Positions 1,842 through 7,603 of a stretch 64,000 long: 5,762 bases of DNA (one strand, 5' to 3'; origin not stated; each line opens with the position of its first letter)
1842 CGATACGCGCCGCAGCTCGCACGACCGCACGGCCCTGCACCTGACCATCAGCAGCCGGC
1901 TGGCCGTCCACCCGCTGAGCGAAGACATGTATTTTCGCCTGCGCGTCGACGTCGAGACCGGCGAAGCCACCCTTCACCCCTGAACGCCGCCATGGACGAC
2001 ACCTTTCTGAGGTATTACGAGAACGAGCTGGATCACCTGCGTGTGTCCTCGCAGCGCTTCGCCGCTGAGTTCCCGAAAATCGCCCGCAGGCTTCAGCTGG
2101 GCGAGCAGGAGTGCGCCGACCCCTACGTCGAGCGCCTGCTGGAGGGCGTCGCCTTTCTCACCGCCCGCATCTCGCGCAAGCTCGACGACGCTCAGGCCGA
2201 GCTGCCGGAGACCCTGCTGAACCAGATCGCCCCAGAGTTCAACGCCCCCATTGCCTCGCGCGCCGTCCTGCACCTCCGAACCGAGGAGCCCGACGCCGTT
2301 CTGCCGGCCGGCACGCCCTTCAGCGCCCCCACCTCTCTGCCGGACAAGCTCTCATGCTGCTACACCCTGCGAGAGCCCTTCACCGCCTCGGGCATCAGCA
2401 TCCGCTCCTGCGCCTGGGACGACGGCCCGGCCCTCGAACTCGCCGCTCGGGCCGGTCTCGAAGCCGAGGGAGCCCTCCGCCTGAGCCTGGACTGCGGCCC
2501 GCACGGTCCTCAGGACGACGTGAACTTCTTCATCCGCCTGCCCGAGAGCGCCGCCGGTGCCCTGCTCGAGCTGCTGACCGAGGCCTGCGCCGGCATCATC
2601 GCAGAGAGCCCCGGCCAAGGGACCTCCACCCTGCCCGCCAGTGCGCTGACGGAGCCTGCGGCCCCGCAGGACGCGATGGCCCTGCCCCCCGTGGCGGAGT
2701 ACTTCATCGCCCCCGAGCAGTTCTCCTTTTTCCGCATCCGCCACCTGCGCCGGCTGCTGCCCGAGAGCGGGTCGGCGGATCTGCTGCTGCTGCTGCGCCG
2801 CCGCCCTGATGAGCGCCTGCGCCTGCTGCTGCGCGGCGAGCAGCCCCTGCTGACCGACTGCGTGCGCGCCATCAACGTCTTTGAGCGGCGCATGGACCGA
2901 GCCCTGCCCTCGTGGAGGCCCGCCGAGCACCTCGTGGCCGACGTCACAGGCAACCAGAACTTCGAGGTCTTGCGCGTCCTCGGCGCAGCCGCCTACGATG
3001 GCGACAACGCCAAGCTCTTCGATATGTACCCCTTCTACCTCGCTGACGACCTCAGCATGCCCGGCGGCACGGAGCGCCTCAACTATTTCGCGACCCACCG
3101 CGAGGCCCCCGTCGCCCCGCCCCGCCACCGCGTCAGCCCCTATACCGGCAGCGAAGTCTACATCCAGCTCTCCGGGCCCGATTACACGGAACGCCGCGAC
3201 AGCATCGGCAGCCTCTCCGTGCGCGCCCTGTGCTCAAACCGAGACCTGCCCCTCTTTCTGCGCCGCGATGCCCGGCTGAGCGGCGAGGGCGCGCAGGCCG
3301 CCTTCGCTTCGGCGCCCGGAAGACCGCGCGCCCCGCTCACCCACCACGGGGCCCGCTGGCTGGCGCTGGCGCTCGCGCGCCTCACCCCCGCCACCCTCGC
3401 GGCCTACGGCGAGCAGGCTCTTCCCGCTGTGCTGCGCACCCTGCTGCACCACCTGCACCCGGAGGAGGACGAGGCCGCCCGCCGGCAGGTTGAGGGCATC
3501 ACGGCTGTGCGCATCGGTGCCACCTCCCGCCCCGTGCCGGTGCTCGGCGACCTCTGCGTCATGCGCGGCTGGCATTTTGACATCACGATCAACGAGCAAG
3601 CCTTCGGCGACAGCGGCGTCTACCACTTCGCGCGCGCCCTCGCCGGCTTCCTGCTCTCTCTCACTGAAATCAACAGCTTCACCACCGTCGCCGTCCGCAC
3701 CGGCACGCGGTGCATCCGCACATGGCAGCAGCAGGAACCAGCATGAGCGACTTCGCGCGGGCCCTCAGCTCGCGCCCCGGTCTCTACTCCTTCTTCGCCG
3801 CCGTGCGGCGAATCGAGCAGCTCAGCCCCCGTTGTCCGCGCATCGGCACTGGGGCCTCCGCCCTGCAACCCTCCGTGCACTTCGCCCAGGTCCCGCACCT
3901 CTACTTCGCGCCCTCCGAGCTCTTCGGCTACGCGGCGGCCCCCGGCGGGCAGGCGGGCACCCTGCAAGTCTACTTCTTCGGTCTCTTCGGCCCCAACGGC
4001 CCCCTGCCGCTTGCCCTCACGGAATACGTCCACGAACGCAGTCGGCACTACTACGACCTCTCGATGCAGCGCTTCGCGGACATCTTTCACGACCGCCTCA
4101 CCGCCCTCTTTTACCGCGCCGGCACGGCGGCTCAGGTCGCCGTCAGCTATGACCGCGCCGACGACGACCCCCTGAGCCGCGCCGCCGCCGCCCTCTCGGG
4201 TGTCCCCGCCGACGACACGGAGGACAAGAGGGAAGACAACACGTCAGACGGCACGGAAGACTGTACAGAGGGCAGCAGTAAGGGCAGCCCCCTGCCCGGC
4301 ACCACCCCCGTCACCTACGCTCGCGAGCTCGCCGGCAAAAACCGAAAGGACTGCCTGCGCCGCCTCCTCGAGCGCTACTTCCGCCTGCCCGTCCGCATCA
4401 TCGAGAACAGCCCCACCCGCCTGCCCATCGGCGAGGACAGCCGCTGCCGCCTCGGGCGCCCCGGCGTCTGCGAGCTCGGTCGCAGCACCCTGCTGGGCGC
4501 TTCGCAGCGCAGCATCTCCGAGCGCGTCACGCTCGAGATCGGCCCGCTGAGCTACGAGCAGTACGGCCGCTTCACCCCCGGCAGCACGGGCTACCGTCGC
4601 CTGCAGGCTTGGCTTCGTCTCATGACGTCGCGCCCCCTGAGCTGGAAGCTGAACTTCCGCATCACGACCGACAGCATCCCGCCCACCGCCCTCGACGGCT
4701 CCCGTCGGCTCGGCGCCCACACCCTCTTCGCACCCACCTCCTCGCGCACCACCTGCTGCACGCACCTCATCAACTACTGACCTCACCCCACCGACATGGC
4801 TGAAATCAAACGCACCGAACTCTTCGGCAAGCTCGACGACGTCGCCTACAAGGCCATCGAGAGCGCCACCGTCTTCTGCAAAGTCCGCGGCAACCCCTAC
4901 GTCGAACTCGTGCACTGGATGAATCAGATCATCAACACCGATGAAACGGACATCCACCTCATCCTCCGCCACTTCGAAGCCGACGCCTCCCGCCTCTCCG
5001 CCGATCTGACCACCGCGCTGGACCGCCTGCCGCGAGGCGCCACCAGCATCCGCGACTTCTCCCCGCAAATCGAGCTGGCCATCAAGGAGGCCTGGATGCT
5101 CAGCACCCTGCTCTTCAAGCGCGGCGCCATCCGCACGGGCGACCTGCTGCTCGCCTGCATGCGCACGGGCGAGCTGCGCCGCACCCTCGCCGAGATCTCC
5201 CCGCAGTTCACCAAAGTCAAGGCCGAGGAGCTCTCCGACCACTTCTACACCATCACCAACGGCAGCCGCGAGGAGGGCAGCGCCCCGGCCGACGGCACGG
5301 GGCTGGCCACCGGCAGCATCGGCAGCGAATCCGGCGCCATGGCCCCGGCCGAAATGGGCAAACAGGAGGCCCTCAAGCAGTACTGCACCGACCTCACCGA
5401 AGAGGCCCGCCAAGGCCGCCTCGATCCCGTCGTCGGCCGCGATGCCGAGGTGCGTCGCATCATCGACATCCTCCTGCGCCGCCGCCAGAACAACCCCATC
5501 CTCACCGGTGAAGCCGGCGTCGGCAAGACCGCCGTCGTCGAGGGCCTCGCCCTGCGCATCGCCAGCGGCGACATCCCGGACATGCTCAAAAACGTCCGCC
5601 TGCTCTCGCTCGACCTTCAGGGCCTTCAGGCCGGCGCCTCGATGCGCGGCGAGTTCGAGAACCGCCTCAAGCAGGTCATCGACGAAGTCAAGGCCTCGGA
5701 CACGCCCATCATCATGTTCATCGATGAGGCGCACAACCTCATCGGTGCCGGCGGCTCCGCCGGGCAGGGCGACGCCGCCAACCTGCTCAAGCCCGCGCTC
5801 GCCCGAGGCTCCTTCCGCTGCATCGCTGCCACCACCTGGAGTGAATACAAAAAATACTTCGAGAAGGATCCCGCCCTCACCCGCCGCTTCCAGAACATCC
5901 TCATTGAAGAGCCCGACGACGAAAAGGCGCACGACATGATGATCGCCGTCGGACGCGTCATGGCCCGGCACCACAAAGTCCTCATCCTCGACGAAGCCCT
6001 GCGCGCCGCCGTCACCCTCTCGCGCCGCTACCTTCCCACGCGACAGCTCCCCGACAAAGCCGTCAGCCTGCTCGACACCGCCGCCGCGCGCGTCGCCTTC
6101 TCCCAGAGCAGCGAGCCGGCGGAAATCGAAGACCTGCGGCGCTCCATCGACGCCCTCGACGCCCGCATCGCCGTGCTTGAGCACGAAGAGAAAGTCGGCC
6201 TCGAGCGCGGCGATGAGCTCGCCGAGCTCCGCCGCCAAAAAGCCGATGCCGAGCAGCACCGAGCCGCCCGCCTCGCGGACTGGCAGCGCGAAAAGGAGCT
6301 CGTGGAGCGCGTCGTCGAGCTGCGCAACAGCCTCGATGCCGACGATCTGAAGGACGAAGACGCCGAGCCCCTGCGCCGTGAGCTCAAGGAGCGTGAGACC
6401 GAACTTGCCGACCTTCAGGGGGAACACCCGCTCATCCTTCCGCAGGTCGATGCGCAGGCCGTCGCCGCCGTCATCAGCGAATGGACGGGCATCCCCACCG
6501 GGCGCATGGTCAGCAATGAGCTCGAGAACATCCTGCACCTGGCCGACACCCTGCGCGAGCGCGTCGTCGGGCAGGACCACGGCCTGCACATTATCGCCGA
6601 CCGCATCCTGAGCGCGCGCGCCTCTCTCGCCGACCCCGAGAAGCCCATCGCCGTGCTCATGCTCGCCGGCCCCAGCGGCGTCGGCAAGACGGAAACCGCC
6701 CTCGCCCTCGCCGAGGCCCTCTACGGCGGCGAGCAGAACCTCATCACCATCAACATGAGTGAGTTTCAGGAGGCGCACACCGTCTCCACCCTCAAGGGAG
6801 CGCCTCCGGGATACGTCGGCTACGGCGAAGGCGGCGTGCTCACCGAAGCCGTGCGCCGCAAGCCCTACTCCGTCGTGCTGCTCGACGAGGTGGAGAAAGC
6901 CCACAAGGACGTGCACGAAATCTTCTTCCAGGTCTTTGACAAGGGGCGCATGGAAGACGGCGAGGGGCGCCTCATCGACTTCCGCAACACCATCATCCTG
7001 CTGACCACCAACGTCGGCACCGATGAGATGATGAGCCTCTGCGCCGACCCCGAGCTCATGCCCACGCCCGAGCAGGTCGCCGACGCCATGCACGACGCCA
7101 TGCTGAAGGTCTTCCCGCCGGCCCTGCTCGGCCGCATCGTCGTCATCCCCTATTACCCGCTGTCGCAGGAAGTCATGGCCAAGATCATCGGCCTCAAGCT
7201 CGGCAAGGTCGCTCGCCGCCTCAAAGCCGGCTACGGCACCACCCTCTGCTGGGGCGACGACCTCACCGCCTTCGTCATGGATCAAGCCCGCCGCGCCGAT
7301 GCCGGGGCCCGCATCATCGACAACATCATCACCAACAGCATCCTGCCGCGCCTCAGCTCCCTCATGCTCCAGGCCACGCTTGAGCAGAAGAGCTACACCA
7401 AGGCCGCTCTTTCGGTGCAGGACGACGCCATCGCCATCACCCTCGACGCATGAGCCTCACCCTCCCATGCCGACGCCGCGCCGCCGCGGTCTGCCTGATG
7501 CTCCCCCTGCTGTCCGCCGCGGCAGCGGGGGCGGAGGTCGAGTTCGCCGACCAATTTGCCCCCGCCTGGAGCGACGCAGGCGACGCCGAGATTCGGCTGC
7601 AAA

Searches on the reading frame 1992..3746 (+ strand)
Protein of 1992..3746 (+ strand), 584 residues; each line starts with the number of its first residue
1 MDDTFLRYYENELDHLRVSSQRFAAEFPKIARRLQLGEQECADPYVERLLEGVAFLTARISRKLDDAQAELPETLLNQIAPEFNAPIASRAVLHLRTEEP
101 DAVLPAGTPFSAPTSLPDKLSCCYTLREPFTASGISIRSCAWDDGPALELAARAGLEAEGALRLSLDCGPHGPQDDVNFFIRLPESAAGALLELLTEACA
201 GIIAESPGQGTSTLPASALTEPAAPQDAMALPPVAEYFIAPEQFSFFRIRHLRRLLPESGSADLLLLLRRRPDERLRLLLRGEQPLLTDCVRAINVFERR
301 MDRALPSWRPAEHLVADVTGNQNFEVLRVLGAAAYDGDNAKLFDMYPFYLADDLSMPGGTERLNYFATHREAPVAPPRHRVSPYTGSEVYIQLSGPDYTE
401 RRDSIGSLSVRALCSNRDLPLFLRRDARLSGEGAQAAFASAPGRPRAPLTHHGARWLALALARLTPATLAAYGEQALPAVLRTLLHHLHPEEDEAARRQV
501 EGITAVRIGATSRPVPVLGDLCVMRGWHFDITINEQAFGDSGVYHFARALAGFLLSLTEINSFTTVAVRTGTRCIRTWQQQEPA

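Call 40: search_protein_families(library=pfam, proteins=[window:1992-3746:+], max_evalue=0.001)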
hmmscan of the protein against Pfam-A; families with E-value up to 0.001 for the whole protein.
window:1992-3746:+ (584 aa): 1 family
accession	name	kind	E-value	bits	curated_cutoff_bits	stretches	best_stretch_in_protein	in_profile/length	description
PF05947.17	T6SS_TssF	-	1.9e-100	337.6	25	1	1-580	1-603/608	Type VI secretion system, TssF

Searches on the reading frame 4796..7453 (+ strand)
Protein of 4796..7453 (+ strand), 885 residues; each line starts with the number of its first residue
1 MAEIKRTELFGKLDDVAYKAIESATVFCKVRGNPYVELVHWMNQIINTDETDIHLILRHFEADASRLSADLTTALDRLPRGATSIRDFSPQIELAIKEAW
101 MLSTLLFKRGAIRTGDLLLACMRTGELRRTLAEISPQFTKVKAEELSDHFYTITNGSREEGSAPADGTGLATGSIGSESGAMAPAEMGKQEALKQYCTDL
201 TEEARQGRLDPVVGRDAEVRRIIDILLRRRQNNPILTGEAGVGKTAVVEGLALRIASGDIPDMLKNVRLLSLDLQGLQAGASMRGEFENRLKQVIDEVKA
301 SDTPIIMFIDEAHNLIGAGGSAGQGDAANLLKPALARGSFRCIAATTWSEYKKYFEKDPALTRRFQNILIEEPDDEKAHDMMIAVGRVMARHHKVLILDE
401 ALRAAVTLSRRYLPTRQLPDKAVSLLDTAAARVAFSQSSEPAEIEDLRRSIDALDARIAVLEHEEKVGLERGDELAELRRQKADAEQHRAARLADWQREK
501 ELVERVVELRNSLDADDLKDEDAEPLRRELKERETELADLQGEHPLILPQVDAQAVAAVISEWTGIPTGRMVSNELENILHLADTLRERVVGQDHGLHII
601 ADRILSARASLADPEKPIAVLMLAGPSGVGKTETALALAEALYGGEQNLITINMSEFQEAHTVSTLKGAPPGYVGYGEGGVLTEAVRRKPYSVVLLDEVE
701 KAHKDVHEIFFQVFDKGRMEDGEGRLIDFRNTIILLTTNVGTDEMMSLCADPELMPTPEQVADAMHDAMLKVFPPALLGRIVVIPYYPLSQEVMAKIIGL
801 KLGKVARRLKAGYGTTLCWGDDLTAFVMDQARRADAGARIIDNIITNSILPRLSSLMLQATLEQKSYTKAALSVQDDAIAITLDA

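Call 40: search_protein_families(library=pfam, proteins=[window:4796-7453:+], max_evalue=0.001)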
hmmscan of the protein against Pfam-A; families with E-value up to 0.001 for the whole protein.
window:4796-7453:+ (885 aa): 19 families
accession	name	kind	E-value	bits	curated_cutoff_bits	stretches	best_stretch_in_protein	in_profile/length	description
PF07724.20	AAA_2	-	7.8e-55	185.9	27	1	616-782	1-164/166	AAA domain (Cdc48 subfamily)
PF17871.7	AAA_lid_9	-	1.5e-25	89.6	22.8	1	375-466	2-93/104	AAA lid domain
PF00004.35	AAA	-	4.7e-21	76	21.2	2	235-368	2-126/131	ATPase family associated with various cellular activities (AAA)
PF07728.20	AAA_5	-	2.6e-14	53.8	22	1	621-738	2-121/139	AAA domain (dynein-related subfamily)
PF10431.15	ClpB_D2-small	-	2.1e-11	44.1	21.9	1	789-866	1-77/81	C-terminal, D2-small domain, of ClpB protein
PF13401.12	AAA_22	-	4e-10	40.6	27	1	230-328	4-101/130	AAA domain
PF13191.12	AAA_16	-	9.1e-10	39.7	32.6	1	212-314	2-143/167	AAA ATPase domain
PF20720.3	nSTAND3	-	2.1e-06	27.9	27.2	0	620-661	19-58/155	Novel STAND NTPase 3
PF06414.18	Zeta_toxin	-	6e-06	26.3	22.3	1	603-661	3-58/199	Zeta toxin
PF13173.12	AAA_14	-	6.3e-06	26.7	27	0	620-703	4-75/129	AAA domain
PF00158.32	Sigma54_activat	-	6.5e-06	26.4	20.2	1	619-734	23-138/168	Sigma-54 interaction domain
PF05729.18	NACHT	-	3.8e-05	24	26.7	0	235-262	4-31/167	NACHT domain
PF12775.13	AAA_7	-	5.6e-05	23.2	25.8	0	621-663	36-78/181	P-loop containing dynein motor region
PF05621.17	TniB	-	0.00014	21.8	22.4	0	260-370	77-184/189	Bacterial TniB protein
PF01637.24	ATPase_2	-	0.00021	21.6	33.2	0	214-250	3-39/225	ATPase domain predominantly from Archaea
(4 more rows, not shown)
